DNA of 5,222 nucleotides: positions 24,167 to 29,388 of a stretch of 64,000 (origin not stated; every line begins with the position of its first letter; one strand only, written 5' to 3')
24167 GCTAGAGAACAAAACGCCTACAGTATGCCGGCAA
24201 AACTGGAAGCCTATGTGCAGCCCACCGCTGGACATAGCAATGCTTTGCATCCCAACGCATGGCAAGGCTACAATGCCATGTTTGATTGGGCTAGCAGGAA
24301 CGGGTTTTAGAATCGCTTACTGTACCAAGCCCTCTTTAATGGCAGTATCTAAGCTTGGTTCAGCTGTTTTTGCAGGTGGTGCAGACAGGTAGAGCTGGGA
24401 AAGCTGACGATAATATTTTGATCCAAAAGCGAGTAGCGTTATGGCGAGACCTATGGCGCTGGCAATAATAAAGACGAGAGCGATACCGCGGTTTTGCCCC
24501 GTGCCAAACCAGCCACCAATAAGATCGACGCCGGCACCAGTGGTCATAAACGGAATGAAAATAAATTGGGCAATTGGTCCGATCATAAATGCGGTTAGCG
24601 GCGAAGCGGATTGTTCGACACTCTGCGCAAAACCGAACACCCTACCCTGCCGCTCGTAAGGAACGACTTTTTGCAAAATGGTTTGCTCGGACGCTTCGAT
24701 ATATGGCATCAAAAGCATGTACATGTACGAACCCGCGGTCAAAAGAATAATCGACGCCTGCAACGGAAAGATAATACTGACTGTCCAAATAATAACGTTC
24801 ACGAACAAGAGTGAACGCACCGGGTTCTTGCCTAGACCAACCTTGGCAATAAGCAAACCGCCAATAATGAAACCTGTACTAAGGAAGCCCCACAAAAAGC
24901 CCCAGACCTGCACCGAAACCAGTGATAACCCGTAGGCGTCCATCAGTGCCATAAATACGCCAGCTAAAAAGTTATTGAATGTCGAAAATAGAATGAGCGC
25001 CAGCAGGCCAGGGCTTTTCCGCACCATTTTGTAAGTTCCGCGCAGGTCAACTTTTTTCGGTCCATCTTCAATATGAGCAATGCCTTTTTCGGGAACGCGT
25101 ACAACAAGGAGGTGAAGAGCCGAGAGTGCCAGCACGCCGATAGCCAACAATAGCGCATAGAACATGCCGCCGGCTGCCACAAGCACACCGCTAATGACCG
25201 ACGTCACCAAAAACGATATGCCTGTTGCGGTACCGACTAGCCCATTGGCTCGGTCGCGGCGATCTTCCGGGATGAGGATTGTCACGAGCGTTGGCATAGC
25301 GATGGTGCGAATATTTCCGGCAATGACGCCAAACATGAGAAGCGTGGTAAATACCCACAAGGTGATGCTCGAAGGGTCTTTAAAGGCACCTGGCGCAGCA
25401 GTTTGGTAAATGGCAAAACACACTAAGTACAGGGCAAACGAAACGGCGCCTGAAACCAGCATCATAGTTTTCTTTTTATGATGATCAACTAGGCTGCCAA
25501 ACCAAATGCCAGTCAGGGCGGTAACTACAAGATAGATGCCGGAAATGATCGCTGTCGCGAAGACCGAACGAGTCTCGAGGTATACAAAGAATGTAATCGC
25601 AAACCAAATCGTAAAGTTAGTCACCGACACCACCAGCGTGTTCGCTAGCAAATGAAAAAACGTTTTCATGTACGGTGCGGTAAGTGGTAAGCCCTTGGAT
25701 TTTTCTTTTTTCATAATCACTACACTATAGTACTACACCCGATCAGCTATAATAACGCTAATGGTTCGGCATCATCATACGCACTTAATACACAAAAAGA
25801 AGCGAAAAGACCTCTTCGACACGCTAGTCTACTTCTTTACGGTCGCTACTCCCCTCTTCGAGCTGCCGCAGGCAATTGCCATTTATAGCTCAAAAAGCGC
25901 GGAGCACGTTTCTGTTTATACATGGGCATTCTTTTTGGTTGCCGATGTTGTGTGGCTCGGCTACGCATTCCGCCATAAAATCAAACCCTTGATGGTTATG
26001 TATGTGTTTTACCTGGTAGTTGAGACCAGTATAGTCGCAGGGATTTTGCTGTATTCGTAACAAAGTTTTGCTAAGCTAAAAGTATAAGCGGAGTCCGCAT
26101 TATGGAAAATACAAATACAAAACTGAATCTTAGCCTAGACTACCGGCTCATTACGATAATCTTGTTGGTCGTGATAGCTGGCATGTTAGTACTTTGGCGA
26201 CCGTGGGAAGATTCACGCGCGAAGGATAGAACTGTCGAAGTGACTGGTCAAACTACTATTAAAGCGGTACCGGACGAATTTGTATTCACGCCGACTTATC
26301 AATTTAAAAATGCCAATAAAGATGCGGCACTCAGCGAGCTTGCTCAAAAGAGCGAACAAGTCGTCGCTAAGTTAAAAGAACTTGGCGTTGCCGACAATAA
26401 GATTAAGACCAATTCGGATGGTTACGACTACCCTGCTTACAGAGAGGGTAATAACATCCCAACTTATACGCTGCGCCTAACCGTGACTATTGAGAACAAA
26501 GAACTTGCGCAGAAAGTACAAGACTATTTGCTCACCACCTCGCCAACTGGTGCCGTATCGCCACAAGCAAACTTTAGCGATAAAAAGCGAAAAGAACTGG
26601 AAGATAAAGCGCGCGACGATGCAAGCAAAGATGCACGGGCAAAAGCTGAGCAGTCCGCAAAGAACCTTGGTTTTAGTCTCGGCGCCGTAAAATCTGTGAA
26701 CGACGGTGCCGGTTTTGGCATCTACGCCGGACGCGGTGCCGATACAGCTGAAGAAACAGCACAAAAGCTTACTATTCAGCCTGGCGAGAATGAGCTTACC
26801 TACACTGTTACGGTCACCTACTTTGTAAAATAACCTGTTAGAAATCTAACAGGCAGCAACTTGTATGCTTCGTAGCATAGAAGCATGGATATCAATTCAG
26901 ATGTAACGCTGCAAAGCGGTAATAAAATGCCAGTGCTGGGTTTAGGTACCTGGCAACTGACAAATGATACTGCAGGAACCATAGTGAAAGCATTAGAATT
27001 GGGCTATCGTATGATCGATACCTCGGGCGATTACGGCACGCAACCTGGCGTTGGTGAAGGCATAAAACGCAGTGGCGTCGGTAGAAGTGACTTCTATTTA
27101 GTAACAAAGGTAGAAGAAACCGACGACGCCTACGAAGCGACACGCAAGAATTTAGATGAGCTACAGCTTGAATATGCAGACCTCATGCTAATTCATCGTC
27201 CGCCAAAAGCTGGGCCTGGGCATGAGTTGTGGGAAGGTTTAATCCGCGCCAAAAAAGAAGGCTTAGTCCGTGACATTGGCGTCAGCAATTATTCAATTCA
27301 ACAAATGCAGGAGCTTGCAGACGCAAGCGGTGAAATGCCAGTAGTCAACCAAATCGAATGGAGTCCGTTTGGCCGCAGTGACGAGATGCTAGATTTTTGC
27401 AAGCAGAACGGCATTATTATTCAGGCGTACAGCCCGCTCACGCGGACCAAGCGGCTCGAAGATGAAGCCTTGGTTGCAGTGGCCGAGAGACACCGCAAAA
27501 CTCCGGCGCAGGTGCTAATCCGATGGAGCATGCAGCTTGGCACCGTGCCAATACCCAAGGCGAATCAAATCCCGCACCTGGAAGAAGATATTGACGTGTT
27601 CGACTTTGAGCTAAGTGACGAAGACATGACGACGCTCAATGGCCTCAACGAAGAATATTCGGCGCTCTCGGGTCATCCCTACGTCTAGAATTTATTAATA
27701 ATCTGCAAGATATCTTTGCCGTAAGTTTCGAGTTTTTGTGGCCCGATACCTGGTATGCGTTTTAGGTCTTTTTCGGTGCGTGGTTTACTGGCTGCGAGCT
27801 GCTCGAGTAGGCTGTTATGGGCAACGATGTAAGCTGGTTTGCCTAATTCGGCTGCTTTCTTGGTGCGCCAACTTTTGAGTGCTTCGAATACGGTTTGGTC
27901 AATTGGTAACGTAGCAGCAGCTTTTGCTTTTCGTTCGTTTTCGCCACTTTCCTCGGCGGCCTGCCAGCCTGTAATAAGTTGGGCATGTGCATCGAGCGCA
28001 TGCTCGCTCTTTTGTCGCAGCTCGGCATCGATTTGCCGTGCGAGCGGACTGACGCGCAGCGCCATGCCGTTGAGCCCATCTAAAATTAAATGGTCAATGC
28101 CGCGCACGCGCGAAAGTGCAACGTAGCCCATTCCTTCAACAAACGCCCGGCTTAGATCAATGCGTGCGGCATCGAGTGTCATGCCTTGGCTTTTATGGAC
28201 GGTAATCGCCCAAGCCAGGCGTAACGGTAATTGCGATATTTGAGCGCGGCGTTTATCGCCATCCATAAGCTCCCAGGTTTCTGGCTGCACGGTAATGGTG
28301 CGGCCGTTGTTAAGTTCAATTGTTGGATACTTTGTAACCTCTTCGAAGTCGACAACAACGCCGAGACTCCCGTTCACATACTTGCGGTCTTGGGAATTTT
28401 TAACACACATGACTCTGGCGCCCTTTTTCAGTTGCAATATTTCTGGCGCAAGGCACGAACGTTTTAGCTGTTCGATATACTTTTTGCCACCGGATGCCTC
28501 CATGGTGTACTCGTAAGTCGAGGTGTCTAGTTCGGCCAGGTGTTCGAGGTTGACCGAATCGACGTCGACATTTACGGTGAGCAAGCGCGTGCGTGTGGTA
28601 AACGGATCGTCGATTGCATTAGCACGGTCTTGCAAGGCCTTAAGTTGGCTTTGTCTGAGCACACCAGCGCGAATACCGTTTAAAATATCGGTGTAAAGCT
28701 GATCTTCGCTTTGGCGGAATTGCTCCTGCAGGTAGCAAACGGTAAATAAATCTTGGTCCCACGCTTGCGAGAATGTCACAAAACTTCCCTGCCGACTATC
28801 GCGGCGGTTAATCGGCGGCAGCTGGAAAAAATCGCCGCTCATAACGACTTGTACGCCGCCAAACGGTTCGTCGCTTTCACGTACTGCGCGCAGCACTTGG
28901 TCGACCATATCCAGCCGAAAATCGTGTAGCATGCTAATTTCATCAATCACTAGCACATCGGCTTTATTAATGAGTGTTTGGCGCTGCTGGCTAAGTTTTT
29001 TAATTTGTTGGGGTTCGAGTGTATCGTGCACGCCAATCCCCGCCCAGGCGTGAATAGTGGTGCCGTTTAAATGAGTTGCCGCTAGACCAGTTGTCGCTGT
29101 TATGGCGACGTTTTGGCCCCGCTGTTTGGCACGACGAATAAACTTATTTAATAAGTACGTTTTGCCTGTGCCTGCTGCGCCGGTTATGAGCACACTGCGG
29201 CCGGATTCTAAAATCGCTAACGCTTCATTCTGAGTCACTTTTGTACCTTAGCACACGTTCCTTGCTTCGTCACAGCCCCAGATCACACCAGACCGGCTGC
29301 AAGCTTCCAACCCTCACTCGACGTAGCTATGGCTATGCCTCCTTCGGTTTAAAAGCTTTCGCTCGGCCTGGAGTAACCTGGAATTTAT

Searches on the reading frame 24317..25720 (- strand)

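Call 12: search_protein_families(library=pfam, proteins=[window:24317-25720:-], max_evalue=0.001)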
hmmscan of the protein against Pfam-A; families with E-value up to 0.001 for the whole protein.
window:24317-25720:- (467 aa): 1 family
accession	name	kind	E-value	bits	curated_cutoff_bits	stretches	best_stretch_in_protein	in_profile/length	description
PF07690.21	MFS_1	-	2.3e-28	99.6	33.4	1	27-375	4-345/347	Major Facilitator Superfamily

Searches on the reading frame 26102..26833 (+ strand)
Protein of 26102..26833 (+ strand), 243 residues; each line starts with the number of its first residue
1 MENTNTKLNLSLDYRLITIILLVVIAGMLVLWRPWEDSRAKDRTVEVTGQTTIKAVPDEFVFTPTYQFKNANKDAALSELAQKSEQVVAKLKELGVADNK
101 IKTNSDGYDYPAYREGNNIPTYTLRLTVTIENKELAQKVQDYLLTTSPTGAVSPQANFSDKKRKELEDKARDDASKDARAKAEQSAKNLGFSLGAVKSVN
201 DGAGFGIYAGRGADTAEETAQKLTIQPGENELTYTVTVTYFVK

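Call 12: search_protein_families(library=pfam, proteins=[window:26102-26833:+], max_evalue=0.001)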
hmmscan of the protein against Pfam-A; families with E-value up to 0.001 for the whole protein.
window:26102-26833:+ (243 aa): 1 family
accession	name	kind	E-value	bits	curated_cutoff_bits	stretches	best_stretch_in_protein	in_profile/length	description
PF04402.19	SIMPL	-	8.9e-32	111.4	25.2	1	45-240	1-205/205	Protein of unknown function (DUF541)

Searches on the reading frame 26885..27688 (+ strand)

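Call 12: search_protein_families(library=pfam, proteins=[window:26885-27688:+], max_evalue=0.001)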
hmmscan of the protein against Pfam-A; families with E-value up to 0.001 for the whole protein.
window:26885-27688:+ (267 aa): 1 family
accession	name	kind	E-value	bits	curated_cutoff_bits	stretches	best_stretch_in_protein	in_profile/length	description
PF00248.27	Aldo_ket_red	-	3.8e-45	154.6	24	1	18-255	2-290/291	Aldo/keto reductase family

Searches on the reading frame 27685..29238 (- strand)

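Call 12: search_protein_families(library=pfam, proteins=[window:27685-29238:-], max_evalue=0.001)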
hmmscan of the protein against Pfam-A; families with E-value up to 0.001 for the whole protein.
window:27685-29238:- (517 aa): 20 families
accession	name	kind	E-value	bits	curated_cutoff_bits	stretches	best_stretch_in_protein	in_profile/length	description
PF05970.20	PIF1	-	1.5e-40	139.6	25.9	1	9-181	18-194/223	PIF1-like helicase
PF00570.28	HRDC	-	9.6e-24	83.6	23.8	1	448-514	2-68/68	HRDC domain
PF13604.12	AAA_30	-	3.6e-17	63.2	27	1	3-205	6-183/191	AAA domain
PF13245.12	AAA_19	-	2.1e-16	60.8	25.1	1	3-143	1-132/134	AAA domain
PF13401.12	AAA_22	-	2.2e-08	34.9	27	1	12-135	4-122/130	AAA domain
PF21530.3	Pif1_2B_dom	-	2.9e-08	33.7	23.9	1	254-298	2-47/47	DNA helicase Pif1, 2B domain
PF01443.25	Viral_helicase1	-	3e-07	30.9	21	1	17-105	2-72/228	Viral superfamily 1 RNA helicase core domain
PF09848.15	SLFN-g3_helicase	-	4.7e-07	29.8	24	1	16-190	4-175/354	Schlafen group 3, DNA/RNA helicase domain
PF13479.12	AAA_24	-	5.1e-06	26.9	27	1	13-125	2-98/195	AAA domain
PF13191.12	AAA_16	-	2.6e-05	25.2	32.6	1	12-44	23-55/167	AAA ATPase domain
PF03266.21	NTPase_1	-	3.8e-05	24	23.9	0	16-45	2-31/168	NTPase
PF20720.3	nSTAND3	-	0.00014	22.1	27.2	1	4-46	8-50/155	Novel STAND NTPase 3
PF00270.35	DEAD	-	0.00015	22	26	0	3-100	4-102/167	DEAD/DEAH box helicase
PF13173.12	AAA_14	-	0.00023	21.6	27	1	14-108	3-78/129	AAA domain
PF10412.15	TrwB_AAD_bind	-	0.00027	20.4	20.5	1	14-52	16-54/387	Type IV secretion-system coupling protein DNA-binding domain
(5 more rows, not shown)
